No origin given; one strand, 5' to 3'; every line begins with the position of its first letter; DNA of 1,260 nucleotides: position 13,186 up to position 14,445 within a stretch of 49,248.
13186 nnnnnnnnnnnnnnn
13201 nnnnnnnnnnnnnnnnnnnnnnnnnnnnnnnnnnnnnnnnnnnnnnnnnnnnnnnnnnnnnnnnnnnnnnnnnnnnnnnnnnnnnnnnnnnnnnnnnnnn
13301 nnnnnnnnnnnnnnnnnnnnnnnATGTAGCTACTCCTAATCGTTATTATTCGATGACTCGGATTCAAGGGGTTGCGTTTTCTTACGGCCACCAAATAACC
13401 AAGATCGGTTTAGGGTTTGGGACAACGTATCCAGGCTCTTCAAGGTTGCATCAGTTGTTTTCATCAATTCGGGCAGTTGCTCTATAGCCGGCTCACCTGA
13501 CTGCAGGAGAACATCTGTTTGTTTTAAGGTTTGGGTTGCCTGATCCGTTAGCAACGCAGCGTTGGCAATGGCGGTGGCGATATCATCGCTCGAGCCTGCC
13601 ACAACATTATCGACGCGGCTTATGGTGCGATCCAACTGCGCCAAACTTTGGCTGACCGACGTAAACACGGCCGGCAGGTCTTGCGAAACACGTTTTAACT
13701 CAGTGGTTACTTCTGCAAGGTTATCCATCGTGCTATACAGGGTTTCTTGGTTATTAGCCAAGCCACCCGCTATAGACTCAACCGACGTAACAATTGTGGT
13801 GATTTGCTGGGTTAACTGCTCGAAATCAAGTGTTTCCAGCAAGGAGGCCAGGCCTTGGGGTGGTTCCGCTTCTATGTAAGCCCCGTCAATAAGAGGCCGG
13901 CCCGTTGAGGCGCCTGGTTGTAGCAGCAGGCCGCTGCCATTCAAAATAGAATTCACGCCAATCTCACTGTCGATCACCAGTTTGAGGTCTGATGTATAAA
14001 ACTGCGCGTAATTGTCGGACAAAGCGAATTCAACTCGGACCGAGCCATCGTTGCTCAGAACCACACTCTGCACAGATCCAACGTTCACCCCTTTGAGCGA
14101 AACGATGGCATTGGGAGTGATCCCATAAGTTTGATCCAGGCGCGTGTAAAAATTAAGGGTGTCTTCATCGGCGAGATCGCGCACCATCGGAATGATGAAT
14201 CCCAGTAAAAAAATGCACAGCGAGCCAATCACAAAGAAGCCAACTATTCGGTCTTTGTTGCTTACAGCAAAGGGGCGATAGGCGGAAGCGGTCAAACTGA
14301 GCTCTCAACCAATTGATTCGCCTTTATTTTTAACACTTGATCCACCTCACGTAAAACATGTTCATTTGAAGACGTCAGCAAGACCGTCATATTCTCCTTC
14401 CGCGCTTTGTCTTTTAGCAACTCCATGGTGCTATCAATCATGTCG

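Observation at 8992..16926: Eight-gene minus-strand operon: Mla/MCE-like core with a dead ATPase, a TPR anchor, three orphan secreted proteins or lipoproteins, and a Sec-peroxiredoxin. Candidate undescribed envelope system.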

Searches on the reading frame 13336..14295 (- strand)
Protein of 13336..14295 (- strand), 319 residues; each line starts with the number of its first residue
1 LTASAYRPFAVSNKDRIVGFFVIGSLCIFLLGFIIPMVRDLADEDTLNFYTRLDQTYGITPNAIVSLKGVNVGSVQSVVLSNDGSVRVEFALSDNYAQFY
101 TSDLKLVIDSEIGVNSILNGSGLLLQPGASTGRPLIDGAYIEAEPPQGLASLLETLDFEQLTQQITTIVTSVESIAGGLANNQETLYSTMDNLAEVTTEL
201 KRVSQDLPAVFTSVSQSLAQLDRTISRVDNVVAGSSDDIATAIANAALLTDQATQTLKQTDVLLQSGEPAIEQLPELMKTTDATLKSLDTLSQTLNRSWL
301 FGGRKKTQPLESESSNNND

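Call 5: search_protein_families(library=pfam, max_evalue=0.1, proteins=[window:13336-14295:-])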
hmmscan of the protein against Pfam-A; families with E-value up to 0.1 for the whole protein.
window:13336-14295:- (319 aa): 10 families
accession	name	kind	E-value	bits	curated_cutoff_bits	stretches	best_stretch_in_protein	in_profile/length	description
PF02470.25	MlaD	-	1.6e-09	38.3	25.1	1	48-125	4-78/81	MlaD protein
PF05440.17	MtrB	-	0.016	16.1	27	0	257-307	21-68/94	Tetrahydromethanopterin S-methyltransferase subunit B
PF04108.17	ATG17_like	-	0.031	14.2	43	0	159-250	183-256/355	Autophagy protein ATG17-like domain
PF07889.17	DUF1664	-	0.034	14.6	34.6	1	161-235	39-113/124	Protein of unknown function (DUF1664)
PF12059.13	DUF3540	-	0.04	14.3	27.9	1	165-240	95-170/199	Protein of unknown function (DUF3540)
PF14712.11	Snapin_Pallidin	-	0.06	14.3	29.6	1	166-231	12-74/89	Snapin/Pallidin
PF02680.19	DUF211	-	0.063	13.9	22.1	0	211-235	58-82/89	Uncharacterized ArCR, COG1888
PF05478.16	Prominin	-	0.082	11.4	34.3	0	157-281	203-325/799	Prominin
PF06103.16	DUF948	-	0.095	13.3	37.2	0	158-204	42-88/89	Bacterial protein of unknown function (DUF948)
PF00509.23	Hemagglutinin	-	0.098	11.5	31.8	0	187-252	367-432/550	Haemagglutinin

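Call 6: search_protein_families(library=ncbifam, max_evalue=0.1, proteins=[window:13336-14295:-])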
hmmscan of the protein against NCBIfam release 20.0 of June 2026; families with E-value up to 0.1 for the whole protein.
window:13336-14295:- (319 aa): 12 families
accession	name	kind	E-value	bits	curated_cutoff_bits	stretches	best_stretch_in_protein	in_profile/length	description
TIGR00996.1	Mtu_fam_mce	paralog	4e-14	52.5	140.5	1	23-295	8-282/291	MCE family protein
TIGR04430.1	OM_asym_MlaD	equivalog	7.3e-08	32.3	135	1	15-131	6-118/146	outer membrane lipid asymmetry maintenance protein MlaD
NF008070.2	PRK10807.1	equivalog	1.5e-05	23.9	525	1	170-297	402-521/542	intermembrane transport protein PqiB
TIGR04527.1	mycoplas_twoTM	subfamily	0.00032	20.5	125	1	160-292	58-187/248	MG_279/MG_280 family protein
TIGR00549.1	mevalon_kin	equivalog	0.00053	19.6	163.05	1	151-294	108-246/276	mevalonate kinase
TIGR02168.1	SMC_prok_B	equivalog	0.0039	15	567.35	1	164-297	247-819/1181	chromosome segregation protein SMC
NF047515.1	SpiroCoCo_C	equivalog_domain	0.0044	16.2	125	1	163-303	131-269/313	SpiroCoCo family coiled-coil protein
TIGR04197.1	T7SS_SACOL2603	subfamily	0.0084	16.6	26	1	156-234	3-83/85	TIGR04197 family type VII secretion effector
NF043058.1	T4SS_LegC2C7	subfamily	0.013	14.5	350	1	159-278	139-254/348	LegC2/C7 family Dot/Icm T4SS effector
NF051443.1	NheC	equivalog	0.017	14.4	420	1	154-290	139-277/352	non-hemolytic enterotoxin subunit C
TIGR01465.1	cobM_cbiF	equivalog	0.038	13.3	259.65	1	180-284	54-157/247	precorrin-4 C(11)-methyltransferase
NF003413.0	PRK04778.1-7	equivalog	0.064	11.6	556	1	159-287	106-228/564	septation ring formation regulator EzrA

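Call 56: search_solved_structures(query=window:13336-14295:-, max_evalue=0.01, show_alignments=1)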
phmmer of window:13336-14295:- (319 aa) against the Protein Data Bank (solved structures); distinct sequences matched with E-value up to 0.01: 5.
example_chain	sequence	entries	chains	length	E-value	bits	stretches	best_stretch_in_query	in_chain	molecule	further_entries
9n8w_B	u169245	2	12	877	1.3e-05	28.2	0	41-125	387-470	Intermembrane transport protein YebT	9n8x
8fed_B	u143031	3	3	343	0.0012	21.7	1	39-251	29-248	Virulence factor Mce family protein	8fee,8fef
7see_A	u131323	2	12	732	0.0019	21.1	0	41-124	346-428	MCE family protein, Intermembrane transport protein YebT chimera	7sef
6kz3_A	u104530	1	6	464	0.0035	20.2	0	41-124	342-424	Intermembrane transport protein YebT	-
6v0c_A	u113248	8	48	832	0.0036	20.2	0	41-125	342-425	Intermembrane transport protein YebT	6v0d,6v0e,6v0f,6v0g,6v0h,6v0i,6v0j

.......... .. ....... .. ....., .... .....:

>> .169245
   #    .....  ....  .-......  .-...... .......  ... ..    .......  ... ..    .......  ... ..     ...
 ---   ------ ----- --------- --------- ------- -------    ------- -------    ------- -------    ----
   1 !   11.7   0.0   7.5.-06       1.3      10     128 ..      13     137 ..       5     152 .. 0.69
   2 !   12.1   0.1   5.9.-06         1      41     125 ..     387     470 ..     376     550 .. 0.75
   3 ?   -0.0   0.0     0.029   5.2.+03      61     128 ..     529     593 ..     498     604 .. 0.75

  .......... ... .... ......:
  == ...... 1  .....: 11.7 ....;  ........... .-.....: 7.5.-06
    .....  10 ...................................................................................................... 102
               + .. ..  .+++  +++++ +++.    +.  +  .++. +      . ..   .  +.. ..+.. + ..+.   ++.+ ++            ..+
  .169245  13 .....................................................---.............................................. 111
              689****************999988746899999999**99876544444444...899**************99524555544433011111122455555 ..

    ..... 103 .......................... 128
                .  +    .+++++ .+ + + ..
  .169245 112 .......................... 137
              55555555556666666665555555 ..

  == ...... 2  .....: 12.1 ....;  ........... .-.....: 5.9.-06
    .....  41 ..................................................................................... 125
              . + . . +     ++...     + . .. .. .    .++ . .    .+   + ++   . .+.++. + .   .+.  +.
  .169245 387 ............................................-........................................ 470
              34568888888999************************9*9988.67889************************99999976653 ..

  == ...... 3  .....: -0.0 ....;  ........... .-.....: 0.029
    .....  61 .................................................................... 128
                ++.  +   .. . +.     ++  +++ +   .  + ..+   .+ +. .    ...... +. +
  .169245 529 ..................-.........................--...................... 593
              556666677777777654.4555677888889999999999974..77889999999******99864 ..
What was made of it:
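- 13336..14295 (-): MCE protein (319 aa): N-terminal TM helix, one MCE domain, a coiled-coil tail of about 150 residues, and a conserved SWLFGG tip. PDB hits are LetB and Mce1 (call 56).
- Closest known: Mycobacterial Mce1-4. Same: The MCE protein matches TIGR00996 across the MCE and helical regions, and it hits Mce1 in the PDB (calls 6, 56).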

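Call 69: search_protein_families(library=padloc, max_evalue=0.001, proteins=[window:13336-14295:-])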
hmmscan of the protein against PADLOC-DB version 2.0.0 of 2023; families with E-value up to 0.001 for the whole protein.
window:13336-14295:- (319 aa): 1 family
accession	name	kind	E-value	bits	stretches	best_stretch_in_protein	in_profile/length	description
PDLC00637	ZorA2|ZorA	-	5.3e-05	20.2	1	163-298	255-383/420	MotA/ExbB/TolQ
